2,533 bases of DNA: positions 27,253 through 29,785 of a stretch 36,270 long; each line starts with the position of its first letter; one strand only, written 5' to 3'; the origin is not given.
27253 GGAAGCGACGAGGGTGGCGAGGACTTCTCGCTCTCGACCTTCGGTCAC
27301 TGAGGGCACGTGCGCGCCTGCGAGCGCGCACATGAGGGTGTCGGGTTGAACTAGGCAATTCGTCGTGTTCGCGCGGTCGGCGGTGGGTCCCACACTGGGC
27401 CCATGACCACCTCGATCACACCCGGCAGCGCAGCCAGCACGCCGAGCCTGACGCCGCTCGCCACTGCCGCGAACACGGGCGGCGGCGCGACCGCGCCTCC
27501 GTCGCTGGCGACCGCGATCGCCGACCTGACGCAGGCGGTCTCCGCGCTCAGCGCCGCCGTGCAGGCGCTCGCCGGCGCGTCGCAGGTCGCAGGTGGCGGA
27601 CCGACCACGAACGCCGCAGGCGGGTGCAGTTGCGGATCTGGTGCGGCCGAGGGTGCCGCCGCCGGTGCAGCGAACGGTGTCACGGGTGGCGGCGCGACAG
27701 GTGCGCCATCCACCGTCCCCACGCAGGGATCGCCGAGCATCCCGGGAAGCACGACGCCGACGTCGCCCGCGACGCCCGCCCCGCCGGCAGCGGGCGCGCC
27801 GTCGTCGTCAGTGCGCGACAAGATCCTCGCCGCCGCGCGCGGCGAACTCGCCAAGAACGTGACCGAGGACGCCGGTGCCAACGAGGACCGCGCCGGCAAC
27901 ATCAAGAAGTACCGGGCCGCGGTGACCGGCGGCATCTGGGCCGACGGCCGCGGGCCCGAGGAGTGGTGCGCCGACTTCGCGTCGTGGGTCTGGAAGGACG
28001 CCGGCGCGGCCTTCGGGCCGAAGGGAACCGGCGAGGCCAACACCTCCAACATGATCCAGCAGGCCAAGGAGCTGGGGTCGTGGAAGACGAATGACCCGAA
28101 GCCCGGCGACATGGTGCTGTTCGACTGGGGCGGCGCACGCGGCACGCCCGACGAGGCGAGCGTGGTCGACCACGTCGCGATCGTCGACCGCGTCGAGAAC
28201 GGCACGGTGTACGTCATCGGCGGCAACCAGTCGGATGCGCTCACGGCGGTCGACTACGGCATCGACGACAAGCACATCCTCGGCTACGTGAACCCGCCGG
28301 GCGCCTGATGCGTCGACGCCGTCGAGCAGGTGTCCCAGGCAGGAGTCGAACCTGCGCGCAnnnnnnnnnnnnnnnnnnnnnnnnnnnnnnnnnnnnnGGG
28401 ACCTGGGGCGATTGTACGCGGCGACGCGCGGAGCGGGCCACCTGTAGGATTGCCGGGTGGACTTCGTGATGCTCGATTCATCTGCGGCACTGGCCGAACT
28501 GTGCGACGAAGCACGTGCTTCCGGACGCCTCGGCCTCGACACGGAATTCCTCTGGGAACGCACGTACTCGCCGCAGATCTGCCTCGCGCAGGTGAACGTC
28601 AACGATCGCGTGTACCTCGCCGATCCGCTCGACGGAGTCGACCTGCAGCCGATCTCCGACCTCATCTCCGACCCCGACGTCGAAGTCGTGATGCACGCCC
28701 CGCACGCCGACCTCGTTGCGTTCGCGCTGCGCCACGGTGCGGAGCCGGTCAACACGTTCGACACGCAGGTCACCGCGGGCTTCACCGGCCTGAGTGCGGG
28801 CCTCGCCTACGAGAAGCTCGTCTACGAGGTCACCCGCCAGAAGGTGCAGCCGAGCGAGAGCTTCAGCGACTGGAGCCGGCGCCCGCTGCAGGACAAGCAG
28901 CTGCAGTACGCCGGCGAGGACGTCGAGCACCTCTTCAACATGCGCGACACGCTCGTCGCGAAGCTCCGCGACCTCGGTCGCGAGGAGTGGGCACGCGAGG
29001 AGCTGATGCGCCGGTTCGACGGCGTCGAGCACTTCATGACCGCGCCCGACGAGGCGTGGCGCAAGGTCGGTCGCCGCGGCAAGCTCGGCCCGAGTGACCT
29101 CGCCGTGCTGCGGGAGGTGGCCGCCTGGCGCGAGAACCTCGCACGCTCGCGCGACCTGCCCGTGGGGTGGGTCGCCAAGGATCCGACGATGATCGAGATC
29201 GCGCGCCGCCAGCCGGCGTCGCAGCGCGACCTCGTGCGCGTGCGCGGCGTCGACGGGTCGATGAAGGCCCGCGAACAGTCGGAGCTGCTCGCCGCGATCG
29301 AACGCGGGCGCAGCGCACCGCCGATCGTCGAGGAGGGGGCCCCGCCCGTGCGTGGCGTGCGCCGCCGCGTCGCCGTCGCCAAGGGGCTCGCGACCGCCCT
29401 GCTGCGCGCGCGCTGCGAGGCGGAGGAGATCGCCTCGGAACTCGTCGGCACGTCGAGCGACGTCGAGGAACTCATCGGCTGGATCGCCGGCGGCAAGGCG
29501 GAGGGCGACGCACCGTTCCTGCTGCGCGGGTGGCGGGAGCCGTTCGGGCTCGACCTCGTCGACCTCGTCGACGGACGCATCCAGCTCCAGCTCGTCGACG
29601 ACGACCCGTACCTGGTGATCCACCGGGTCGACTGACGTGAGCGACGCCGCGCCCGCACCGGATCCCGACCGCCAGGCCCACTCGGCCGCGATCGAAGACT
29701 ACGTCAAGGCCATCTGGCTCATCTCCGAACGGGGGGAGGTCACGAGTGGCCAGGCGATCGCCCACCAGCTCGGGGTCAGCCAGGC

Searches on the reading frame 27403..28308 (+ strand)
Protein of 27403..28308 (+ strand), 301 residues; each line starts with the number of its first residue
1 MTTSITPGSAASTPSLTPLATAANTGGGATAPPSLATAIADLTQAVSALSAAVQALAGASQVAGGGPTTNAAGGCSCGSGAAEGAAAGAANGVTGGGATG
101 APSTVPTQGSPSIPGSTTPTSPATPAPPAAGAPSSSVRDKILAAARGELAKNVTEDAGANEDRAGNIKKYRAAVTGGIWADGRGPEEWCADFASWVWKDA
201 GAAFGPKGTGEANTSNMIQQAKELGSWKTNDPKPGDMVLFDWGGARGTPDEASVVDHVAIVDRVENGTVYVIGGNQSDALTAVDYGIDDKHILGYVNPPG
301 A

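Call 4: search_protein_families(library=pfam, proteins=[window:27403-28308:+], max_evalue=1)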
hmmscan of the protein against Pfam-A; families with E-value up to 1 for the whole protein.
window:27403-28308:+ (301 aa): 2 families
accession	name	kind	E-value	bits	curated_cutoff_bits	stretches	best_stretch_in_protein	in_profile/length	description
PF05257.22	CHAP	-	5.4e-14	52.9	26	1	187-275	7-81/81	CHAP domain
PF12671.13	Amidase_6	-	0.049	14.2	23.2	1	164-286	43-152/163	Putative amidase domain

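Call 5: search_protein_families(library=ncbifam, proteins=[window:27403-28308:+], max_evalue=1)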
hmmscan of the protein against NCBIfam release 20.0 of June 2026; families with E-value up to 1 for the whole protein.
window:27403-28308:+ (301 aa): 1 family
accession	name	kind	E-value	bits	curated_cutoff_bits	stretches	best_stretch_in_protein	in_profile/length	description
TIGR02594.1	TIGR02594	subfamily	3.2e-08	33.9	70.55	1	187-295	40-130/132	TIGR02594 family protein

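Call 9: find_encoding_contigs(protein=window:27403-28308:+, flank=10000)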
Protein window:27403-28308:+ (301 aa): 1 contig read that carries it; 1 place shown.
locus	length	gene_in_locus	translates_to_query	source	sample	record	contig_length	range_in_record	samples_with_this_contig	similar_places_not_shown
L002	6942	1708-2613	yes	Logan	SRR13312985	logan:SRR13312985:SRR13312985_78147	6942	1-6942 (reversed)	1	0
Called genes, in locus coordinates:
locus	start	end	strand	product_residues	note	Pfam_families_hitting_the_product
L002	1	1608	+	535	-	?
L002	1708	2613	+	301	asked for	PF05257:CHAP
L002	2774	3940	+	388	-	PF01612:DNA_pol_A_exo1, PF00570:HRDC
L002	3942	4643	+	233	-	PF01325:Fe_dep_repress, PF02742:Fe_dep_repr_C, PF04023:FeoA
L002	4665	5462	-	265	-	-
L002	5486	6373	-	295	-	PF00924:MS_channel_2nd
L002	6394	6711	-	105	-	-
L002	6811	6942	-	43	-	?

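Call 10: find_homologous_proteins(query=window:27403-28308:+, max_evalue=0.001)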
Query window:27403-28308:+ (301 aa): 18 proteins with E <= 0.001 among 8000 candidates.
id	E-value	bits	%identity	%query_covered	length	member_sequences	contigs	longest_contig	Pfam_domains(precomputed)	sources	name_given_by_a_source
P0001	3.4e-186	636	100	100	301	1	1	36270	PF05257.23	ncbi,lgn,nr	ncbi:MAG: hypothetical protein JWN72_2015 [Thermoleophilia bacterium]|nr:hypothetical protein [Therm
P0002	2.6e-102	361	65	95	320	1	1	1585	PF05257.23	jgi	jgi:hypothetical protein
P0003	2.8e-100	354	66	92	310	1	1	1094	PF05257.23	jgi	jgi:hypothetical protein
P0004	4.2e-87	311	55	92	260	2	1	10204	PF05257.23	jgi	jgi:hypothetical protein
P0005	2.1e-65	239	47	100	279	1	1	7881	PF05257.23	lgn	-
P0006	8.6e-63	231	52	94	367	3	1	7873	PF05257.23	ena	-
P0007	3.0e-55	206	46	88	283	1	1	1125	PF05257.23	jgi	jgi:hypothetical protein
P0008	3.9e-53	199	45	88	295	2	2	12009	PF05257.23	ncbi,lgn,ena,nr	ncbi:MAG: CHAP domain-containing protein [Thermoleophilia bacterium]|nr:CHAP domain-containing prote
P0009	6.9e-49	185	57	54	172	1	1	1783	PF05257.23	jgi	jgi:hypothetical protein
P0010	2.0e-48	184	44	89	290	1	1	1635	PF05257.23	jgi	jgi:hypothetical protein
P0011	3.6e-48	183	50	54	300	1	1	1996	PF05257.23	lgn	-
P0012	2.7e-9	55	32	60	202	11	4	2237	PF05257.23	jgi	jgi:hypothetical protein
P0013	2.9e-7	49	34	52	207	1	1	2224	PF05257.23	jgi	jgi:hypothetical protein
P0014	1.8e-5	43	31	61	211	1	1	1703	PF05257.23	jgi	jgi:hypothetical protein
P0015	2.3e-5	42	33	44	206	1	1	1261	PF05257.23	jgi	jgi:hypothetical protein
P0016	3.8e-5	42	34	56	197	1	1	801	PF05257.23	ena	-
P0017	7.6e-5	41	36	52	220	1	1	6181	PF05257.23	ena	-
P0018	1.3e-4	40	31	58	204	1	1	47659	PF05257.23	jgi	jgi:hypothetical protein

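Call 30: predict_structure(alignment_id=A1)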
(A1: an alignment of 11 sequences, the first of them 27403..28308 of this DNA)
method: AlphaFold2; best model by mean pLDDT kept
length: 301 residues; sequences in the alignment: 11
mean_pLDDT: 67.6   pTM: 0.55
mean pLDDT of the five models: 67.6, 64.8, 63.4, 62.3, 61.8
residues with pLDDT >= 90: 61; 70-90: 103; 50-70: 37; < 50: 100
segments of 3 or more residues with pLDDT < 50: 1-3, 7-29, 64-134
pLDDT, mean of each block of 10 residues (from residue 1): 46 41 38 78 86 75 45 39 39 34 36 36 38 70 95 86 89 71 64 91 76 81 85 93 64 77 96 80 91 88 79
secondary structure, 60 per line:
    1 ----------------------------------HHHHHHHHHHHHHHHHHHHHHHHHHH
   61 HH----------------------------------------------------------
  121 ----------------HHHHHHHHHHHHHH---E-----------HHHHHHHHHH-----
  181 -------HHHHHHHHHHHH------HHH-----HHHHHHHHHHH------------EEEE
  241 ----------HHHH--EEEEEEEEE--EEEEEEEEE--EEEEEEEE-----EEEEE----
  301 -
elements in order: H35-62 H137-150 H166-175 H188-199 H214-224 E237-240 H251-254 E257-265 E268-276 E279-286 E292-296

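Call 39: find_related_loci(query=A4, collection=genome_contigs, flank=10000)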
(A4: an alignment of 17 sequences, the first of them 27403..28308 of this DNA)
Query A4 (301 aa) in genome_contigs; peptide patterns used: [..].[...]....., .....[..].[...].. (x = any residue, [..] = any of these).
479 stretches matched a pattern; 201 encode a relative of the query (tblastn E <= 1e-3); the best 80 are kept; 80 distinct loci.
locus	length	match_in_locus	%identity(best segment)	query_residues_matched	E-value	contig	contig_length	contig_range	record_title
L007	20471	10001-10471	54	136-301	4e-52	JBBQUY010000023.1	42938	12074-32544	MAG: Gaiellales bacterium isolate Co_metawrap_1958 Cmw_1958_k141_1946479_length_42938_cov_12.9978, whole genome shotgun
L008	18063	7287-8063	41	35-300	3e-51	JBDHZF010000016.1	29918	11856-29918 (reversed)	MAG: Thermoleophilia bacterium isolate AS-MICRO-OLR.85 NODE_4751_length_29918_cov_5.257442, whole genome shotgun sequenc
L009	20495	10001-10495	37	108-295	2e-25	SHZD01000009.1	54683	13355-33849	MAG: Myxococcales bacterium isolate Baikal-deep-G136 BACOMB-C2290, whole genome shotgun sequence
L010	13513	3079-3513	37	134-298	3e-23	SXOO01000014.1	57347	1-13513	MAG: Proteobacteria bacterium isolate F1-120-MAGs227 F1-120__c24958, whole genome shotgun sequence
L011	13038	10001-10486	37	114-290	4e-23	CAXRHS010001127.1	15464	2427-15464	MAG: Myxococcota bacterium isolate CJ01B_8.15 genome assembly, contig: k141_1357060, whole genome shotgun sequence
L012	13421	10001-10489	35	110-295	4e-23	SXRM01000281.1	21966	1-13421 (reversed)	MAG: Proteobacteria bacterium isolate F1-140-MAGs058 F1-140__c364635, whole genome shotgun sequence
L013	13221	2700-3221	34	96-295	1e-22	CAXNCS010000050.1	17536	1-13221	MAG: Myxococcota bacterium isolate MiH-14oct19-125 genome assembly, contig: MiH-14oct19-C6494, whole genome shotgun sequ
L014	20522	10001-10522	34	96-295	1e-22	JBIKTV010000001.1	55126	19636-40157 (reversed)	MAG: Myxococcota bacterium isolate ME2015-07-30_3300044647_group6_bin219 Rohwer_bin1498_scaffold_155_c1, whole genome sh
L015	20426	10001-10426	35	127-291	3e-22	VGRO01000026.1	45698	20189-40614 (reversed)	MAG: Deltaproteobacteria bacterium isolate M_DeepCast_65m_m1_011 M_DeepCast_65m_m1_011_Ga0194120_10001320, whole genome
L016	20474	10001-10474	38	116-298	3e-21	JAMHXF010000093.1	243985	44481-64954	MAG: Archangium sp. isolate UR_AS_maxbin.062 k201_543533, whole genome shotgun sequence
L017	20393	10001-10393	38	125-281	9e-21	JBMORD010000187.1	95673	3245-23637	MAG: Myxococcota bacterium isolate Betzabe_MAG171 MAG171_187, whole genome shotgun sequence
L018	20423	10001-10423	36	127-290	2e-20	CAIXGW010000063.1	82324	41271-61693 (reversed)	MAG: uncultured Myxococcales bacterium isolate ErkenSummer_bin-0937 genome assembly, contig: bin-0937:063/404, whole gen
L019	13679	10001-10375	40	133-275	4e-20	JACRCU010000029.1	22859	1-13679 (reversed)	MAG: Deltaproteobacteria bacterium isolate NC_groundwater_1654_Pr3_B-0.1um_9_b SR-2_scaffold_141_197894, whole genome sh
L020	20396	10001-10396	38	123-281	6e-20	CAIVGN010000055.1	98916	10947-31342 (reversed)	MAG: uncultured Archangium sp. isolate Ja1_bin-1494 genome assembly, contig: bin-1494:055/251, whole genome shotgun sequ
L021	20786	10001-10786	33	12-295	9e-20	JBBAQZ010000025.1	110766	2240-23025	MAG: Myxococcaceae bacterium isolate EUL_206 ctg25-EUL_206, whole genome shotgun sequence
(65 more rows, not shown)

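Call 64: search_protein_families(library=padloc, proteins=[window:27403-28308:+], max_evalue=0.01)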
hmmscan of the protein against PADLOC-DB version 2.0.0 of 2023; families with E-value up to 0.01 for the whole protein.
window:27403-28308:+ (301 aa): 0 families

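Call 65: search_protein_families(library=phrogs, proteins=[window:27403-28308:+], max_evalue=0.001)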
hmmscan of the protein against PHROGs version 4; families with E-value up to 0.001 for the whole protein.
window:27403-28308:+ (301 aa): 3 families
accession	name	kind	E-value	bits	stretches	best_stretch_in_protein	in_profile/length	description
phrog_21825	-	lysis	1.1e-15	58.8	1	138-278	4-135/289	endolysin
phrog_9589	-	lysis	2.3e-12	48.4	1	139-282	5-132/281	endolysin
phrog_21357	-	lysis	1.7e-10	41.7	1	156-282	14-134/225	endolysin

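Call 66: fold_search(model_id=the predicted structure, library=pdb)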
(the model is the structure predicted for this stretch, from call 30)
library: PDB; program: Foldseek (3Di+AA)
matches with E <= 10: 498; with E <= 0.001: 3
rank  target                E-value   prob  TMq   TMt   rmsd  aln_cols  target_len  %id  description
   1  5d74_A                2.7e-04  1.00  0.28  0.35   7.5       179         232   16  The crystal structure of Ly7917 (released 2016-08-17)
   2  5d74_B                3.6e-04  1.00  0.29  0.36   8.1       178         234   17  The crystal structure of Ly7917 (released 2016-08-17)
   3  9eum_MODEL_1_A        9.0e-04  1.00  0.27  0.43  10.7       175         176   15  NMR structure of the Staphylococcus aureus bacteriophage phi812 hub protein - lytic cleaver (CHAP) domain (released 2025-04-09)
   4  5d76_B                1.1e-03  1.00  0.28  0.35   7.9       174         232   16  The crystal structure of Ly7917 with the hydrolyzing product of MDP (released 2016-08-17)
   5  5d76_A                1.5e-03  1.00  0.28  0.35   7.6       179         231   16  The crystal structure of Ly7917 with the hydrolyzing product of MDP (released 2016-08-17)
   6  3a2z                  2.1e-02  0.90  0.21  0.32   9.8       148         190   14  E. coli Gsp amidase Cys59 sulfenic acid (released 2010-05-19)
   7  7n87_MODEL_1_A        4.3e-02  0.69  0.20  0.35   7.0       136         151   13  Solution NMR structure of peptidase domain from Clostridium thermocellum PCAT1 (released 2021-12-29)
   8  4f88_1                4.6e-02  0.35  0.18  0.13  11.0       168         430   13  X-ray Crystal Structure of PlyC (released 2012-07-25)
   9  8vp6_B                5.2e-02  0.72  0.18  0.09   5.9       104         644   16  Cryo-EM structure of the ABC transporter PCAT1 bound with Mg_class_2 (released 2024-10-30)
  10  2io7_A                5.2e-02  0.60  0.13  0.07  10.6        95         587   17  E. coli Bifunctional glutathionylspermidine synthetase/amidase Incomplex with Mg2+ and AMPPNP (released 2006-12-12)
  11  2io7_B                7.0e-02  0.85  0.23  0.12   9.2       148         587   16  E. coli Bifunctional glutathionylspermidine synthetase/amidase Incomplex with Mg2+ and AMPPNP (released 2006-12-12)
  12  3a2y                  7.5e-02  0.77  0.15  0.23  10.2        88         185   20  E. coli Gsp amidase C59A complexed with Gsp (released 2010-05-19)
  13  2ioa_A                8.4e-02  0.75  0.16  0.09   9.7       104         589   17  E. coli Bifunctional glutathionylspermidine synthetase/amidase Incomplex with Mg2+ and ADP and phosphinate inhibitor (released 2006-12-12)
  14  3a30                  8.4e-02  0.69  0.21  0.34   9.8       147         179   16  E. coli Gsp amidase C59 acetate modification (released 2010-05-19)
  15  8vp6_A                8.4e-02  0.60  0.18  0.09   6.1       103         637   16  Cryo-EM structure of the ABC transporter PCAT1 bound with Mg_class_2 (released 2024-10-30)
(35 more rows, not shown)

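Call 71: find_encoding_contigs(protein=P0008, flank=10000, max_places=2)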
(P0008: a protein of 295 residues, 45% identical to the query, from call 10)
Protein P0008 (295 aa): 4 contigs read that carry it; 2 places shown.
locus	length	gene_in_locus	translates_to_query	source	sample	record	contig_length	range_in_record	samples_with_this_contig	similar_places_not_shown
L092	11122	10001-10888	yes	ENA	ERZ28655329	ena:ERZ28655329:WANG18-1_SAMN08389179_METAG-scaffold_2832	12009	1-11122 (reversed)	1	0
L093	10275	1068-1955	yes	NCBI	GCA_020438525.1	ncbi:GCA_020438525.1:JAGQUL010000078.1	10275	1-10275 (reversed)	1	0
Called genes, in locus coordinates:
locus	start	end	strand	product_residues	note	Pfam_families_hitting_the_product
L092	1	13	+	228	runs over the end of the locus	-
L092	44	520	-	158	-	-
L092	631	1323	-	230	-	PF00188:CAP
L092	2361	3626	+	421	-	PF08450:SGL (faint)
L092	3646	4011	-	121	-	-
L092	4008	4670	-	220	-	PF03807:F420_oxidored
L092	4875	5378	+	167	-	PF00440:TetR_N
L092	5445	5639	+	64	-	-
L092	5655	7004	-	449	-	PF02844:GARS_N, PF01071:GARS_A, PF02655:ATP-grasp_3 (weak), PF02843:GARS_C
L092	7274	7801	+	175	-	PF12802:MarR_2, PF13412:HTH_24 (faint), PF01047:MarR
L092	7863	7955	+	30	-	-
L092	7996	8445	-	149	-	PF10604:Polyketide_cyc2, PF08327:AHSA1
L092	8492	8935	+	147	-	-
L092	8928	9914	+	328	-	-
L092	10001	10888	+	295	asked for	PF05257:CHAP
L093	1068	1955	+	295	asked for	PF05257:CHAP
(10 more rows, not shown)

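Call 72: find_encoding_contigs(protein=P0004, flank=10000, max_places=2)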
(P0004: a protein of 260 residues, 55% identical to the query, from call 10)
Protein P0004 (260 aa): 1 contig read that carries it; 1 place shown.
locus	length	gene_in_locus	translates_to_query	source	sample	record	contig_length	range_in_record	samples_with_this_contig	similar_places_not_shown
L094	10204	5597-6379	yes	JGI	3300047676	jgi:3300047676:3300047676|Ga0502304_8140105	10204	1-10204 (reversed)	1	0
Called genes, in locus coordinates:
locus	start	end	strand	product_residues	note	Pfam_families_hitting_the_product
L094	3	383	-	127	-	?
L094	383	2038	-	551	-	PF06418:CTP_synth_N, PF00117:GATase, PF07722:Peptidase_C26 (weak)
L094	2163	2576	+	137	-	-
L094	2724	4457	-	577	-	PF02463:SMC_N, PF13476:AAA_23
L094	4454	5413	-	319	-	PF01513:NAD_kinase, PF20143:NAD_kinase_C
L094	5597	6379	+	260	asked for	PF05257:CHAP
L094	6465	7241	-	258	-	PF01479:S4, PF01728:FtsJ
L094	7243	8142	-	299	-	PF00348:polyprenyl_synt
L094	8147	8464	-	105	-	-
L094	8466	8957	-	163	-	PF01029:NusB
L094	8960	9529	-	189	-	PF08207:EFP_N, PF01132:EFP, PF09285:Elong-fact-P_C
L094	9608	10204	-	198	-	?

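Call 73: find_encoding_contigs(protein=P0006, flank=10000, max_places=2)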
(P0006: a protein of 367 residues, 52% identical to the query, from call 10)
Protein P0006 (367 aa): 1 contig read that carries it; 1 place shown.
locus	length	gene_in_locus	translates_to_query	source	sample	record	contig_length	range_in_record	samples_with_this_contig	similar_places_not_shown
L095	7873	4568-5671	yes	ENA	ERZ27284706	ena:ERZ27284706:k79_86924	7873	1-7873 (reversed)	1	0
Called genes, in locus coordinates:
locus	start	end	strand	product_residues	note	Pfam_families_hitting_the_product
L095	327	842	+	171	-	-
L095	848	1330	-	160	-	PF01638:HxlR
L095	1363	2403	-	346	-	PF00126:HTH_1, PF03466:LysR_substrate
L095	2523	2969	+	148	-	PF00903:Glyoxalase, PF13669:Glyoxalase_4 (weak)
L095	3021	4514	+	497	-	PF00089:Trypsin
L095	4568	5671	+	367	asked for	PF05257:CHAP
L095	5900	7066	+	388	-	PF01612:DNA_pol_A_exo1, PF00570:HRDC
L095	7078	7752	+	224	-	PF01325:Fe_dep_repress, PF01047:MarR (weak), PF02742:Fe_dep_repr_C, PF04023:FeoA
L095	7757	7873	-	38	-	?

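Call 79: find_related_loci(query=A4, collection=viral_contigs, flank=6000)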
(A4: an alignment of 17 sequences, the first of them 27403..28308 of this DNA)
Query A4 (301 aa) in viral_contigs; peptide patterns used: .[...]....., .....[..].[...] (x = any residue, [..] = any of these).
109 stretches matched a pattern; 13 encode a relative of the query (tblastn E <= 1e-3); 13 distinct loci.
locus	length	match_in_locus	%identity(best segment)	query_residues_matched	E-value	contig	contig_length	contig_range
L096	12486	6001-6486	31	128-295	3e-9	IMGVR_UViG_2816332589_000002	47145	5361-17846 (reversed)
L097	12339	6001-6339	31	184-298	2e-7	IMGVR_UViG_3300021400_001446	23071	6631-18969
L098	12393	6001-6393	31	139-255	2e-6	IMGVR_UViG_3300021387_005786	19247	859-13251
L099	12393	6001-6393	31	139-255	2e-6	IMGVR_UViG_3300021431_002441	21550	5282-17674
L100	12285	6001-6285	30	186-297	2e-5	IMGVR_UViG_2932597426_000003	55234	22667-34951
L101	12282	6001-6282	31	186-280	4e-5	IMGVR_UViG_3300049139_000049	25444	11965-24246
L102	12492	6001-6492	25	119-295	4e-5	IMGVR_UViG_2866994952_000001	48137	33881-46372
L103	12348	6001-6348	32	148-283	4e-5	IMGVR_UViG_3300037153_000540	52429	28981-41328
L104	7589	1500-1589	51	165-201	3e-5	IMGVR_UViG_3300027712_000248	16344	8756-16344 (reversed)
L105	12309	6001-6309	30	186-293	5e-5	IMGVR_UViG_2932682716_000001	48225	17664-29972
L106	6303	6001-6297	29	186-298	8e-5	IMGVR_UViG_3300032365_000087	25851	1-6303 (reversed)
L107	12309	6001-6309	30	186-293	8e-5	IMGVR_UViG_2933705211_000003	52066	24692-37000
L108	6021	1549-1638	51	165-201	2e-4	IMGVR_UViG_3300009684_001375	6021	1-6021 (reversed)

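Call 86: find_related_loci(query=A4, collection=metagenome_contigs, flank=8000)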
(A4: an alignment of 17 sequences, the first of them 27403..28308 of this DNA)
Query A4 (301 aa) in metagenome_contigs; peptide patterns used: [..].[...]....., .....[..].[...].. (x = any residue, [..] = any of these).
575 stretches matched a pattern; 169 encode a relative of the query (tblastn E <= 1e-3); the best 80 are kept; 80 distinct loci.
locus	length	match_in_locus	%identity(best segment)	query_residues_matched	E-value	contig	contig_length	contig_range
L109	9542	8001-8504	45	114-280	1e-34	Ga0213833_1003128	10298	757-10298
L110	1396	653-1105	39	121-295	2e-24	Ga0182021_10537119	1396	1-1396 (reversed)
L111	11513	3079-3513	37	134-298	1e-23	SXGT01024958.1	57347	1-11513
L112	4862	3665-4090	38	127-291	1e-23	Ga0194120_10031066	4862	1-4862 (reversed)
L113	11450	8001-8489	35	110-295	2e-23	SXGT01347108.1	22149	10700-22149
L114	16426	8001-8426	35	127-291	1e-22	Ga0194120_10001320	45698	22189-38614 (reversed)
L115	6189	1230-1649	37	136-295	3e-20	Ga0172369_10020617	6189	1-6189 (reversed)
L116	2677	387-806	34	134-295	1e-19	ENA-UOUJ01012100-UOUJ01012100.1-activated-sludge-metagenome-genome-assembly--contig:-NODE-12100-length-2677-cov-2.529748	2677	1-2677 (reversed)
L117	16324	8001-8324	36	182-295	3e-19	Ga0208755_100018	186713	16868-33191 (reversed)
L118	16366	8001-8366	38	137-281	4e-19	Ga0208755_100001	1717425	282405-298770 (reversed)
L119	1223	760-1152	38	125-281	2e-19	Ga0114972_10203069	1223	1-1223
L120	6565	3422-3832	35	140-293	5e-19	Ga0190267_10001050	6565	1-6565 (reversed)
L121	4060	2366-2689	34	182-295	7e-19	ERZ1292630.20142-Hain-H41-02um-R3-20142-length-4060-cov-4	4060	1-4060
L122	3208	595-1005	34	140-293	9e-19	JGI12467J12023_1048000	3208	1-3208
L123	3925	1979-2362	39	125-278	8e-19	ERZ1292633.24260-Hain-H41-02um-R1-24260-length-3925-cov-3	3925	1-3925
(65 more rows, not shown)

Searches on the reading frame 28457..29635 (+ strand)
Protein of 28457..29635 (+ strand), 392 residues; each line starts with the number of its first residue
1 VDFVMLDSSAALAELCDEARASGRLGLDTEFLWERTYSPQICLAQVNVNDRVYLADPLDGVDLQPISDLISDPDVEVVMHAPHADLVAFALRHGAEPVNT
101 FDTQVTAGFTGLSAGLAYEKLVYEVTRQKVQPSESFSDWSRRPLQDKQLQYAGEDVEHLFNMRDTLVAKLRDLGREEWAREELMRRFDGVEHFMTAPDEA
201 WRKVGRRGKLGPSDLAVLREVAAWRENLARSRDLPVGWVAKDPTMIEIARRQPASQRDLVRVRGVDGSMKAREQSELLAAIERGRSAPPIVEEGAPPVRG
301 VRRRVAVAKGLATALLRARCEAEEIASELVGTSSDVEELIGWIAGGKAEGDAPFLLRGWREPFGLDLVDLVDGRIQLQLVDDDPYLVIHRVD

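Call 16: search_protein_families(library=pfam, proteins=[window:28457-29635:+], max_evalue=0.001)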
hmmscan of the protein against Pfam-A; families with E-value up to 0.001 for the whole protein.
window:28457-29635:+ (392 aa): 3 families
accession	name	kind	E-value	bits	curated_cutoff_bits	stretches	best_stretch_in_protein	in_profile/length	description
PF01612.26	DNA_pol_A_exo1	-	1.2e-28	100.5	23.6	1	4-170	2-172/173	3'-5' exonuclease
PF00570.28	HRDC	-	1e-14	54.7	23.8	1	214-281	1-68/68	HRDC domain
PF21293.2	RNAseD_HRDC_C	-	0.00052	20.2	25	0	315-362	13-60/66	Ribonuclease D, C-terminal HRDC domain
